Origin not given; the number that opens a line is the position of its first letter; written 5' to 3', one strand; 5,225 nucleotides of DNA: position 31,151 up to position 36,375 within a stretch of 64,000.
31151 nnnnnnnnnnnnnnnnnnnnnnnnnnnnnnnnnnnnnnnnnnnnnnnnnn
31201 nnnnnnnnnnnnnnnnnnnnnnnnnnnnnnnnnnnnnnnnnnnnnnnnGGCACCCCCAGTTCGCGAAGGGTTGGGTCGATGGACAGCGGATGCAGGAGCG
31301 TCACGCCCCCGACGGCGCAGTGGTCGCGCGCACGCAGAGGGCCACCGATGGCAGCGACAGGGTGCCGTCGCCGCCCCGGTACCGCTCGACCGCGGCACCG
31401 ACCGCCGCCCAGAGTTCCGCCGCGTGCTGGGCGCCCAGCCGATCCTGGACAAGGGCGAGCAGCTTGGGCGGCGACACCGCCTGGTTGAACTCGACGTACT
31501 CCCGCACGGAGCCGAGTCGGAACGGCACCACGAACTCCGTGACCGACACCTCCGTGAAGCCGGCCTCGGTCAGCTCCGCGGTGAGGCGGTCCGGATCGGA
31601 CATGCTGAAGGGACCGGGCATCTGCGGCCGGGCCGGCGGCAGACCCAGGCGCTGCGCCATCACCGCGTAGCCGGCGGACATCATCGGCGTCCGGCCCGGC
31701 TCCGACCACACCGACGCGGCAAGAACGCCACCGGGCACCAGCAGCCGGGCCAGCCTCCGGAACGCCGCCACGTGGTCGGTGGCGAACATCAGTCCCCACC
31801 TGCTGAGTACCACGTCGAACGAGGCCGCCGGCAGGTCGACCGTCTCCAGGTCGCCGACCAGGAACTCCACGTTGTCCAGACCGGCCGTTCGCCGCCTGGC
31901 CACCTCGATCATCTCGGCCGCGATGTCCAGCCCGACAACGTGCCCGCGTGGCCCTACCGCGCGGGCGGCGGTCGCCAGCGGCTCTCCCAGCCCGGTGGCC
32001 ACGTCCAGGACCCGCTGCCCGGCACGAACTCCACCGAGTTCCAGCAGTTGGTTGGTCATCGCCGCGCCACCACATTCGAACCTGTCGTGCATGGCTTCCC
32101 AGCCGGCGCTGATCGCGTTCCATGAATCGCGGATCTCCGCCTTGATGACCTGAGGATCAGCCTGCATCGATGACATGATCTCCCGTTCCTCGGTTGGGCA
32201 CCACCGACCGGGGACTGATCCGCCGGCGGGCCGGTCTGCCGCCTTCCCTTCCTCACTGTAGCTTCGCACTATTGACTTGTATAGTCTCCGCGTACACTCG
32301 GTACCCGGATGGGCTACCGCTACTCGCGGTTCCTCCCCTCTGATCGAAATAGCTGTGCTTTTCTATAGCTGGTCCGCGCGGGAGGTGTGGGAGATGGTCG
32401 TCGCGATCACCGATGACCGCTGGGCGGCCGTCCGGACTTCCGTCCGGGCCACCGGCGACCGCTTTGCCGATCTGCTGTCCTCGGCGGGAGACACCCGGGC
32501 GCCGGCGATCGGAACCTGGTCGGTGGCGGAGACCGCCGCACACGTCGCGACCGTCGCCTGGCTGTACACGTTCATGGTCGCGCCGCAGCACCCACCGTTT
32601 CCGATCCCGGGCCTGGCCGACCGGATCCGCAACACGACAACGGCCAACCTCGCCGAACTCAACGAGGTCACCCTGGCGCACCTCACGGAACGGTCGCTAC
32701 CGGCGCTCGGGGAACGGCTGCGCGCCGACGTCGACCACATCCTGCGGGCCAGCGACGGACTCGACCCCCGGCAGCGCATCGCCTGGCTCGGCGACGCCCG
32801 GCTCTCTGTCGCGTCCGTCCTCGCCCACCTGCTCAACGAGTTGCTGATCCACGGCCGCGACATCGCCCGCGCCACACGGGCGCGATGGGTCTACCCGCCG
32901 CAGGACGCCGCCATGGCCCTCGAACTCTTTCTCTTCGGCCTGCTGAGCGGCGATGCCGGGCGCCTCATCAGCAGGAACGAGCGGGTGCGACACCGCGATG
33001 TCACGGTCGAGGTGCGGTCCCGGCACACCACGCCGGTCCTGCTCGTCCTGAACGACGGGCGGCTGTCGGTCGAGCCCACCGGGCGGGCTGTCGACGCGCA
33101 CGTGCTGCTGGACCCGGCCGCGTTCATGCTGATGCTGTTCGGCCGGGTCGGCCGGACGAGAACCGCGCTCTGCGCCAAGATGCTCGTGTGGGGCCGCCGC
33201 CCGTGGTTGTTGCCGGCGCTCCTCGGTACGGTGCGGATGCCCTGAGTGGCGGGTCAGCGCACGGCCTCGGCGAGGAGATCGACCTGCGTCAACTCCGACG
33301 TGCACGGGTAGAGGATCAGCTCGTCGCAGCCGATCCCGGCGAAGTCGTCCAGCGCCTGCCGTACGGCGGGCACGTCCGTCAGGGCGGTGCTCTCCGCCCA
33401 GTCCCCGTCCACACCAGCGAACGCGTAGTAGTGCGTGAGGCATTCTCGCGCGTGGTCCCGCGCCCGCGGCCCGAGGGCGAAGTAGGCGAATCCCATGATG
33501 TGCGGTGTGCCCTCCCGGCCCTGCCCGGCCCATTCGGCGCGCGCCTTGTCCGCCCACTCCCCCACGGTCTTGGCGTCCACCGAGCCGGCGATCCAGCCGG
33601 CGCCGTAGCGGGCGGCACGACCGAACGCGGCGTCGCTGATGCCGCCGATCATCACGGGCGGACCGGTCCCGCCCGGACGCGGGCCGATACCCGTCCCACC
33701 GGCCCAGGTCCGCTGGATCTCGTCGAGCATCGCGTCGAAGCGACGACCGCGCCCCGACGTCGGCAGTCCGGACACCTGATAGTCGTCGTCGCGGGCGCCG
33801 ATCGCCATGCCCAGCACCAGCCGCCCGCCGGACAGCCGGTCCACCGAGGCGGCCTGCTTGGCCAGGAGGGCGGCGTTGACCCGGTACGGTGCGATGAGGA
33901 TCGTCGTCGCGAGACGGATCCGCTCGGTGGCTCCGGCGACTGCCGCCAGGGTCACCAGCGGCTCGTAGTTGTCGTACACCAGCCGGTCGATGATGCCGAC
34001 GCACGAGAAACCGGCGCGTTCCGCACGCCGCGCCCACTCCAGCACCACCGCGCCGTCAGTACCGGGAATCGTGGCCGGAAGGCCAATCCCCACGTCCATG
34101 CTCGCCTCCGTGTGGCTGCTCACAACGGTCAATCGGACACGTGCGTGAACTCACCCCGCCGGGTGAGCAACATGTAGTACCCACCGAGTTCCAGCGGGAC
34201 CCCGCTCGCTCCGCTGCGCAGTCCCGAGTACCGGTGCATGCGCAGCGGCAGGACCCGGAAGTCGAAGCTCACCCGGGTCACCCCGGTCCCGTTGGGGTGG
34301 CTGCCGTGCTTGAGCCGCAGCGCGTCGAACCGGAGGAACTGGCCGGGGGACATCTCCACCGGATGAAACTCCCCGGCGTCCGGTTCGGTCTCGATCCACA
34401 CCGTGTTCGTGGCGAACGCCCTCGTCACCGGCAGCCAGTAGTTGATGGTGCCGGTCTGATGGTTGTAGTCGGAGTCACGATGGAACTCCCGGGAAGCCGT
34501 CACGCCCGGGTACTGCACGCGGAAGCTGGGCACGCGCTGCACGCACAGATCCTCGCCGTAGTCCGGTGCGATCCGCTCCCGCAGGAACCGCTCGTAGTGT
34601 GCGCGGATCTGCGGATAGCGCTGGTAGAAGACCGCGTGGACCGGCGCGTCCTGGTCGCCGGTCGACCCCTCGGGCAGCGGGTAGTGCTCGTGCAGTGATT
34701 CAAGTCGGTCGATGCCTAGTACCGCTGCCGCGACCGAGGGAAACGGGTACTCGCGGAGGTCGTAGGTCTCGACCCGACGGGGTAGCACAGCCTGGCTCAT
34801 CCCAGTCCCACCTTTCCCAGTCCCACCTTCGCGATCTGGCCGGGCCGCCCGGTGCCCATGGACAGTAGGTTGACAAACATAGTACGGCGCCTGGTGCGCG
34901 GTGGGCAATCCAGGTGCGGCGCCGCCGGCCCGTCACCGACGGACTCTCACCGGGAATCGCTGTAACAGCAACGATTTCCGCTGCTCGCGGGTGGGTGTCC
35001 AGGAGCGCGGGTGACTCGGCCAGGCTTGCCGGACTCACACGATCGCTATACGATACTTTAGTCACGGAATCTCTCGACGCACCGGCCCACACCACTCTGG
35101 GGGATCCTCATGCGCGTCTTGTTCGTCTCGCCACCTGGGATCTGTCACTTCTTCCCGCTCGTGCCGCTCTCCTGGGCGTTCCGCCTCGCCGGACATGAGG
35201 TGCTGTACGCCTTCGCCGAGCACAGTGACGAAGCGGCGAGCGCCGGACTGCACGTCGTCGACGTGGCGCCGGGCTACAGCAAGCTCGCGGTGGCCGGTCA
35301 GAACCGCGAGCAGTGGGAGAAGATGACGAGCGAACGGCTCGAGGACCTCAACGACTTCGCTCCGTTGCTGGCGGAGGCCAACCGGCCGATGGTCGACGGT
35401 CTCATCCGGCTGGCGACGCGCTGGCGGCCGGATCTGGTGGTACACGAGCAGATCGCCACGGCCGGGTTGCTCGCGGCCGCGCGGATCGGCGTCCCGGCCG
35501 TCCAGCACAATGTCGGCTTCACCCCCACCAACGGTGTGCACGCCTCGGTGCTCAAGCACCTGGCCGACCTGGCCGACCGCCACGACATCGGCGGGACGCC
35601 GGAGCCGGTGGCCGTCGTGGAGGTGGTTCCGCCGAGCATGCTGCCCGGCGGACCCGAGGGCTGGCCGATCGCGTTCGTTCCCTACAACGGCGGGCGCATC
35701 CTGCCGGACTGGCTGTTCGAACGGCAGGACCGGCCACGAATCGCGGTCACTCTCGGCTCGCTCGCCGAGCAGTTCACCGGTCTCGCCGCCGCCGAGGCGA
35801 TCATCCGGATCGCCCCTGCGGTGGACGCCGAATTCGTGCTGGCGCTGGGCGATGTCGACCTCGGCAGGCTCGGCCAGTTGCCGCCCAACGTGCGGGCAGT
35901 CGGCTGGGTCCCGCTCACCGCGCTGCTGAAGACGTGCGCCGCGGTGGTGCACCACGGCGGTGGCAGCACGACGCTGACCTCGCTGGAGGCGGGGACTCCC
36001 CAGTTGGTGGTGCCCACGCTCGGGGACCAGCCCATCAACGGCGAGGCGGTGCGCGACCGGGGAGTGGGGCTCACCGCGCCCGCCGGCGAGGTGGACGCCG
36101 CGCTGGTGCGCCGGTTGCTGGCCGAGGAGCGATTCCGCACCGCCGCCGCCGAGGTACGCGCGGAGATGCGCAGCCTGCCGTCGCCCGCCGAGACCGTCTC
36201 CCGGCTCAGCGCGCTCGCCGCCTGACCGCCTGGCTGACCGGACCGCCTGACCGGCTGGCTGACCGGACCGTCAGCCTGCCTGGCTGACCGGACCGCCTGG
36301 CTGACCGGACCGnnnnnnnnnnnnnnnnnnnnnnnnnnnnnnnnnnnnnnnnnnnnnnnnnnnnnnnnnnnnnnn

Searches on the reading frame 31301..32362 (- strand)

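Call 19: search_protein_families(library=pfam, proteins=[window:31301-32362:-], max_evalue=0.001)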
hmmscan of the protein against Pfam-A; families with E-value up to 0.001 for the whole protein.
window:31301-32362:- (353 aa): 7 families
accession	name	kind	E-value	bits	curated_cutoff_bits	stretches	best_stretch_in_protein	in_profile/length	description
PF13847.12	Methyltransf_31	-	8.3e-21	74.6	27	1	114-217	3-110/145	Methyltransferase domain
PF13649.12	Methyltransf_25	-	1.2e-20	74.5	27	1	118-212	1-97/97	Methyltransferase domain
PF08241.18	Methyltransf_11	-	6.9e-20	71.9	21.2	1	119-215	1-94/95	Methyltransferase domain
PF01209.24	Ubie_methyltran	-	3e-17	63.2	20.1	1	105-235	38-169/233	ubiE/COQ5 methyltransferase family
PF08242.18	Methyltransf_12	-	2.5e-12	47.8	30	1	119-214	1-98/98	Methyltransferase domain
PF13489.12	Methyltransf_23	-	2.7e-10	40.7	27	1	107-273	14-163/164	Methyltransferase domain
PF01135.25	PCMT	-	9.8e-08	32.5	20.3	1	101-185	63-146/210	Protein-L-isoaspartate(D-aspartate) O-methyltransferase (PCMT)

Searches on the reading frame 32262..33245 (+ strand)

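Call 19: search_protein_families(library=pfam, proteins=[window:32262-33245:+], max_evalue=0.001)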
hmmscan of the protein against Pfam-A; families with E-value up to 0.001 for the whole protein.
window:32262-33245:+ (327 aa): 2 families
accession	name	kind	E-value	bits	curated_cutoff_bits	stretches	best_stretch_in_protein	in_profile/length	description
PF11716.13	MDMPI_N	-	1.4e-09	39.2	24.2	1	63-202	3-140/140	Mycothiol maleylpyruvate isomerase N-terminal domain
PF12867.12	DinB_2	-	1e-06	29.7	24.8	1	70-200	14-127/128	DinB superfamily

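Call 98: search_protein_families(library=ncbifam, proteins=[window:32262-33245:+], max_evalue=0.001)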
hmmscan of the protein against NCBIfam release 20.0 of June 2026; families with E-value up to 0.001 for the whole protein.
window:32262-33245:+ (327 aa): 1 family
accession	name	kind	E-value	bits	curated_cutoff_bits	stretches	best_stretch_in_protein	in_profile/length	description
TIGR03084.1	TIGR03084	hypoth_equivalog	9.5e-05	22.2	247.95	1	77-204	34-145/253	TIGR03084 family metal-binding protein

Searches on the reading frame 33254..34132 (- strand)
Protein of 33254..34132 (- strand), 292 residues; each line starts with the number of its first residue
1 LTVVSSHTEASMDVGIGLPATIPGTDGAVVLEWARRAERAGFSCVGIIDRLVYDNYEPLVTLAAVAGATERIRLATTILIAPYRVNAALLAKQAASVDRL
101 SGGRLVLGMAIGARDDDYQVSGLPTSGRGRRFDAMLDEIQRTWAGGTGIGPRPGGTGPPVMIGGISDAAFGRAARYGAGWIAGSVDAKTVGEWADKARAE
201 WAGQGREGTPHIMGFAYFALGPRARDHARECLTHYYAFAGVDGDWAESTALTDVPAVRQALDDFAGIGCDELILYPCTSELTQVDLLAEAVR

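Call 19: search_protein_families(library=pfam, proteins=[window:33254-34132:-], max_evalue=0.001)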
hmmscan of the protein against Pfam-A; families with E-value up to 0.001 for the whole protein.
window:33254-34132:- (292 aa): 1 family
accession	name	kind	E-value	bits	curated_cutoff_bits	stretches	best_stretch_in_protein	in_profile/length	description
PF00296.26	Bac_luciferase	-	5.3e-35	121.7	27.9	1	27-239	22-251/314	Luciferase-like monooxygenase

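Call 98: search_protein_families(library=ncbifam, proteins=[window:33254-34132:-], max_evalue=0.001)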
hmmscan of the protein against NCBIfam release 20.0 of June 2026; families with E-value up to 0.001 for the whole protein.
window:33254-34132:- (292 aa): 23 families
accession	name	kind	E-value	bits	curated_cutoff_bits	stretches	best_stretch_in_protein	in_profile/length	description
TIGR03619.1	F420_Rv2161c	subfamily_domain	1.2e-36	126.5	166.9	1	34-224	4-218/247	TIGR03619 family F420-dependent LLM class oxidoreductase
TIGR03621.1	F420_MSMEG_2516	subfamily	9e-23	80.8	213.15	1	28-175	14-168/295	TIGR03621 family F420-dependent LLM class oxidoreductase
TIGR03571.1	lucif_BA3436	subfamily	1.8e-21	76.7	303.9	1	12-144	11-154/304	TIGR03571 family LLM class oxidoreductase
TIGR03560.1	F420_Rv1855c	subfamily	7.6e-16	58.6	231.4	1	28-138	13-131/227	TIGR03560 family F420-dependent LLM class oxidoreductase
TIGR04027.1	LLM_KPN_01858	hypoth_equivalog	4.1e-14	52.3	412.9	1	30-146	22-141/326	putative FMN-dependent luciferase-like monooxygenase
TIGR03857.1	F420_MSMEG_2249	hypoth_equivalog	2.7e-13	49.9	218.4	1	24-146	10-127/329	TIGR03857 family LLM class F420-dependent oxidoreductase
TIGR03856.1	F420_MSMEG_2906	subfamily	3e-13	49.9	243.7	1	54-180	49-174/249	LLM class F420-dependent oxidoreductase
NF002619.0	PRK02271.1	equivalog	4.1e-13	49.3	276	1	22-115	8-98/329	5,10-methylenetetrahydromethanopterin reductase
TIGR03555.1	F420_mer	equivalog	2.3e-10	40.4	348.7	1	28-114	12-95/325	5,10-methylenetetrahydromethanopterin reductase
TIGR04020.1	seco_metab_LLM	subfamily_domain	4.5e-10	39.2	244.45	1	29-148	20-142/341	MupA/Atu3671 family FMN-dependent luciferase-like monooxygenase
TIGR03854.1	F420_MSMEG_3544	hypoth_equivalog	5e-10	39.2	295.6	1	14-279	2-271/290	TIGR03854 family LLM class F420-dependent oxidoreductase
TIGR03557.1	F420_G6P_family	subfamily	5.6e-10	38.8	210.4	1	30-124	15-116/316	TIGR03557 family F420-dependent LLM class oxidoreductase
TIGR03559.1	F420_Rv3520c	subfamily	1.9e-08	33.7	335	1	31-110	16-91/325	LLM class F420-dependent oxidoreductase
TIGR04465.1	ArgArg_F420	equivalog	2.2e-08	33.5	470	1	28-121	60-159/364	F420-dependent hydroxymycolic acid dehydrogenase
TIGR04024.1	F420_NP1902A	hypoth_equivalog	1.3e-07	30.7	345.4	1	29-110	16-93/330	TIGR04024 family LLM class F420-dependent oxidoreductase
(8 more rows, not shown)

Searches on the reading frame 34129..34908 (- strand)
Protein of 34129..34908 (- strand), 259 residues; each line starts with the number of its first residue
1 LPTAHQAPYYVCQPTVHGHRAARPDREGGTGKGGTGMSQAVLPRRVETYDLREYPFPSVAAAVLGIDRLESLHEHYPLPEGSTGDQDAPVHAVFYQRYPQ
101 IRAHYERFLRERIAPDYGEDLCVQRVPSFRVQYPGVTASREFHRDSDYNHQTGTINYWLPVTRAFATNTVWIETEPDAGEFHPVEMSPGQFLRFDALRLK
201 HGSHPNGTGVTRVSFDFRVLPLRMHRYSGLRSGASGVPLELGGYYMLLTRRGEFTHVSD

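Call 19: search_protein_families(library=pfam, proteins=[window:34129-34908:-], max_evalue=0.001)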
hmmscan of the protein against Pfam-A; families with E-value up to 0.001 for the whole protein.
window:34129-34908:- (259 aa): 0 families

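Call 98: search_protein_families(library=ncbifam, proteins=[window:34129-34908:-], max_evalue=0.001)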
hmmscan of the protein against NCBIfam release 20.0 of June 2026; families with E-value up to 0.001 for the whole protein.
window:34129-34908:- (259 aa): 2 families
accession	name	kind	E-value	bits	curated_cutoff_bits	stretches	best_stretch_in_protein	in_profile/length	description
TIGR04324.1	SpoChoClust_2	subfamily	6e-10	39.1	150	1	99-172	69-143/248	sporadic carbohydrate cluster 2OG-Fe(II) oxygenase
TIGR01762.1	chlorin-enz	subfamily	0.00042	19.7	226.3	1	174-228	201-255/288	chlorinating enzyme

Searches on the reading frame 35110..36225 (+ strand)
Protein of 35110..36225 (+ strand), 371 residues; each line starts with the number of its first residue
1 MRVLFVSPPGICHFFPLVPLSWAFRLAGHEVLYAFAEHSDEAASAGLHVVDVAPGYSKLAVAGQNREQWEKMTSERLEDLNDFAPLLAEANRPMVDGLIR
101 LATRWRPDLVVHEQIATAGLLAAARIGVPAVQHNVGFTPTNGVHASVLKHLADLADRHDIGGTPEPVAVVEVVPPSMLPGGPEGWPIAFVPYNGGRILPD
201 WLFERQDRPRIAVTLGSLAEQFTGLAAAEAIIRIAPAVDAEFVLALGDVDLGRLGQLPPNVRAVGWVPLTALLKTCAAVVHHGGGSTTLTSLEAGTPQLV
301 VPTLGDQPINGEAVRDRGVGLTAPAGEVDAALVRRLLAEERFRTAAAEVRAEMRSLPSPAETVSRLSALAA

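Call 19: search_protein_families(library=pfam, proteins=[window:35110-36225:+], max_evalue=0.001)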
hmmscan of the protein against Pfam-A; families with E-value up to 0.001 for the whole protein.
window:35110-36225:+ (371 aa): 3 families
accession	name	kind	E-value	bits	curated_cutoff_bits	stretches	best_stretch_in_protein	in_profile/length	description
PF06722.18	EryCIII-like_C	-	5.7e-36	124.1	31.7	1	235-369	7-145/145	Erythromycin biosynthesis protein CIII-like, C-terminal domain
PF21036.3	EryCIII-like_N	-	2.9e-26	92.9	27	1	22-216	1-216/216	Erythromycin biosynthesis protein CIII-like, N-terminal domain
PF00201.24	UDPGT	-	2.2e-06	27.2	19.5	1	252-327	315-392/499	UDP-glucoronosyl and UDP-glucosyl transferase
